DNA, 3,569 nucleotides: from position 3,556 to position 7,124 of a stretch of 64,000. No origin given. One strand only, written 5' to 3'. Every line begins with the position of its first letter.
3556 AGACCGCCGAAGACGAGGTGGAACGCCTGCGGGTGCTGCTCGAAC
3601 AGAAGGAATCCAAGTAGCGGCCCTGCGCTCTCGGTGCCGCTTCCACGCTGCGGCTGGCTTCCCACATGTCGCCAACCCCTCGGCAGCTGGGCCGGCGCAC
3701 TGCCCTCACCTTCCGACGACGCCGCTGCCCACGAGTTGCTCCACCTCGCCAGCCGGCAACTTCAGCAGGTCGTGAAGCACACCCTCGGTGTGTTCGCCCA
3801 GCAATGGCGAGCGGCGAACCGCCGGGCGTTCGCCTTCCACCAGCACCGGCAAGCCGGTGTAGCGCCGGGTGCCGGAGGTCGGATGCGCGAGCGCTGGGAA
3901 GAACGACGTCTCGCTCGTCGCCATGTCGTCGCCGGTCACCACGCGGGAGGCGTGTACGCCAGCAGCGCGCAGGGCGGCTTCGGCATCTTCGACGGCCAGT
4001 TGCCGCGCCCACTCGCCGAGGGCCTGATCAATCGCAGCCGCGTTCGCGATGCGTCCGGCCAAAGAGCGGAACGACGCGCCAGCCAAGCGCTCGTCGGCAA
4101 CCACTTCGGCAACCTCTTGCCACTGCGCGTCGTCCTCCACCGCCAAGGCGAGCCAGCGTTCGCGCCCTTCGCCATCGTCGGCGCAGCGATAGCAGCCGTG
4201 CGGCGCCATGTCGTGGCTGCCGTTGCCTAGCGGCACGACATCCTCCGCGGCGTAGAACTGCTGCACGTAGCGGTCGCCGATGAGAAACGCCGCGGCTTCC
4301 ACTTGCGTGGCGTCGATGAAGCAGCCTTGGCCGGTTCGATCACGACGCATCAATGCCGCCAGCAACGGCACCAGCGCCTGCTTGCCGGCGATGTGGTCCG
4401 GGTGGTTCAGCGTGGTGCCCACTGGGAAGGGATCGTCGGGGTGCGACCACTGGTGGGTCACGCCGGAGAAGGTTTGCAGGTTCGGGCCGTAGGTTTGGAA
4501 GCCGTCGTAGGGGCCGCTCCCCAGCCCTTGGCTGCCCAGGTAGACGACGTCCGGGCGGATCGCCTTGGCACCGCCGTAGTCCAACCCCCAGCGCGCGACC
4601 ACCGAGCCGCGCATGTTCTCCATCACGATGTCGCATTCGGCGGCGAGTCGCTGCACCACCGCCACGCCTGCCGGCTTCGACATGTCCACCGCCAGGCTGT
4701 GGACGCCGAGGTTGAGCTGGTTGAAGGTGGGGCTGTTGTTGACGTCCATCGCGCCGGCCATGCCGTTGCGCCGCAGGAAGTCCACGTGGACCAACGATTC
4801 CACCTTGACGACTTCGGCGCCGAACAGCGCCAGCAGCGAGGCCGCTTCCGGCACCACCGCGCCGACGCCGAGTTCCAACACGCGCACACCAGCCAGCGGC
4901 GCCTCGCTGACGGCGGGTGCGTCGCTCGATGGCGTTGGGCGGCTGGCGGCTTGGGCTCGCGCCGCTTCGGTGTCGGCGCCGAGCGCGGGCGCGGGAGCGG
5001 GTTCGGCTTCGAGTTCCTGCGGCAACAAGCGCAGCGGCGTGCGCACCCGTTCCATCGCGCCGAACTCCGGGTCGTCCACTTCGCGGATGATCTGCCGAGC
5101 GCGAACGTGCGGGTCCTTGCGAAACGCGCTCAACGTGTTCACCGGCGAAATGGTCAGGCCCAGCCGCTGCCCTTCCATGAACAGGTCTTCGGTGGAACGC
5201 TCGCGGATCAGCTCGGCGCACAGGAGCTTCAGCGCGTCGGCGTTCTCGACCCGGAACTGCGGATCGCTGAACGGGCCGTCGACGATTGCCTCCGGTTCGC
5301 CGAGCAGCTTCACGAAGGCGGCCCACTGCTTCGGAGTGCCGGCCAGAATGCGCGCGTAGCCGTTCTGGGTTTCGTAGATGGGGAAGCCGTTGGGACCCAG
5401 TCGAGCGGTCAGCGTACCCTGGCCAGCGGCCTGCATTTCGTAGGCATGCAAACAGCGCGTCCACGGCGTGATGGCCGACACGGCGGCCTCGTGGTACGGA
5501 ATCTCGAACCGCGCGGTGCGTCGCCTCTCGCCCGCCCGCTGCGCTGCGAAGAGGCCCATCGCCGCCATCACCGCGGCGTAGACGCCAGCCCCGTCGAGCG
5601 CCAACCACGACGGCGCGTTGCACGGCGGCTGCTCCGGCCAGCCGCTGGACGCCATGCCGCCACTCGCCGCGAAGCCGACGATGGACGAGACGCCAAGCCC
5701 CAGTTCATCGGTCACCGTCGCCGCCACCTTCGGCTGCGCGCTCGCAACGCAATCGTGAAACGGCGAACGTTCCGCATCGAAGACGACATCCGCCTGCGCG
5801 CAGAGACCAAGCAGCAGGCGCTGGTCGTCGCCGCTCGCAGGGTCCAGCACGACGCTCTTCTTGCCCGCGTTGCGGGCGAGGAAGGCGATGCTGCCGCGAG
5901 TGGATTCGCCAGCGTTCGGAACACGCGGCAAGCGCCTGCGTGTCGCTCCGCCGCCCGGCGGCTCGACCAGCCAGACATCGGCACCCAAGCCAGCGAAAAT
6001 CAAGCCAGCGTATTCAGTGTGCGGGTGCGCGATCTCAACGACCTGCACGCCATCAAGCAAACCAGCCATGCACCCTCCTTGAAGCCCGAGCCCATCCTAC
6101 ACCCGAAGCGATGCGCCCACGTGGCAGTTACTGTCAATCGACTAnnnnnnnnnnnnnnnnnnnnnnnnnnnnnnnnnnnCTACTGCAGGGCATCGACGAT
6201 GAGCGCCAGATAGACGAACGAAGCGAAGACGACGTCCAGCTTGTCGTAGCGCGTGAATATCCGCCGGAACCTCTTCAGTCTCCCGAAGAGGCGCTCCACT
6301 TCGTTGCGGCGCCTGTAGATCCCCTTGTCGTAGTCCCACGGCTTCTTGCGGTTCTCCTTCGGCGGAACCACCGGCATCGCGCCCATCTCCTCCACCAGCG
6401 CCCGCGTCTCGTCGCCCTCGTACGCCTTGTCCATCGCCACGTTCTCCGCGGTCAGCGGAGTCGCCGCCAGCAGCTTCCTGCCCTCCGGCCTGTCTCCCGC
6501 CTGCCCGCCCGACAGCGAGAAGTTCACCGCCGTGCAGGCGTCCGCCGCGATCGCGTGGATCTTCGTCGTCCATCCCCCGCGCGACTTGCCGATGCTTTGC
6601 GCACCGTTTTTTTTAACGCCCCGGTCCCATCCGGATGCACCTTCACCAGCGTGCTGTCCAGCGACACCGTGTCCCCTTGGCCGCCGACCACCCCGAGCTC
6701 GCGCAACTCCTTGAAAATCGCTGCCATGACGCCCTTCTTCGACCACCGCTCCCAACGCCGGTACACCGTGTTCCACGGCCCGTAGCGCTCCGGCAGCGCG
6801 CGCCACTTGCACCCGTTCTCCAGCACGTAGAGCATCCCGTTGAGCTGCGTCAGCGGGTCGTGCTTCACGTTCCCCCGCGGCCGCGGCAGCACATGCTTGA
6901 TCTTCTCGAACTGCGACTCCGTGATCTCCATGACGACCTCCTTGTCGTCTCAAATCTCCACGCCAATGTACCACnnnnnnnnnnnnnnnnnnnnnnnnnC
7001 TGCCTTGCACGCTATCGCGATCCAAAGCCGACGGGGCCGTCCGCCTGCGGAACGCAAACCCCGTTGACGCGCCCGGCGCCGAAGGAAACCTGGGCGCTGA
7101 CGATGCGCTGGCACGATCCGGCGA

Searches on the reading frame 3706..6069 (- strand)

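Call 8: search_protein_families(library=pfam, proteins=[window:3706-6069:-], max_evalue=0.01)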
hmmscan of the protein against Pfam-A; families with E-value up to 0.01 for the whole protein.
window:3706-6069:- (787 aa): 1 family
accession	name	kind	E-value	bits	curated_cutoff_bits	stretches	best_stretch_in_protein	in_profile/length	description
PF02515.22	CoA_transf_3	-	8.5e-123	410.5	23.3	3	392-761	1-366/366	CoA-transferase family III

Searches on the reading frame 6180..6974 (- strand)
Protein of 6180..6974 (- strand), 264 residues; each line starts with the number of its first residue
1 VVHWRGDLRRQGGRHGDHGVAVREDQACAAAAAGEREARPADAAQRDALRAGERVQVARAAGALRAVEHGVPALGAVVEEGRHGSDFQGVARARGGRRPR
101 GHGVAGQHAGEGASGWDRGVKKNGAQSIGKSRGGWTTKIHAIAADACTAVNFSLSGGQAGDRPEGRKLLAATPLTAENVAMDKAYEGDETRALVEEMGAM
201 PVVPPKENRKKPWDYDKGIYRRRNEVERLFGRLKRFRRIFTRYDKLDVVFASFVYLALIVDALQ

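Call 8: search_protein_families(library=pfam, proteins=[window:6180-6974:-], max_evalue=0.01)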
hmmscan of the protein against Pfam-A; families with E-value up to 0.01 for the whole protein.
window:6180-6974:- (264 aa): 3 families
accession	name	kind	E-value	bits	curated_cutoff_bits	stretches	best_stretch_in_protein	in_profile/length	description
PF13586.12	DDE_Tnp_1_2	-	1.5e-12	48.2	29.2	1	179-263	1-85/86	Transposase DDE domain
PF01609.27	DDE_Tnp_1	-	9e-12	45.6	23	1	129-259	30-197/200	Transposase DDE domain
PF13612.12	DDE_Tnp_1_3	-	0.0006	20.3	27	1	124-239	31-147/155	Transposase DDE domain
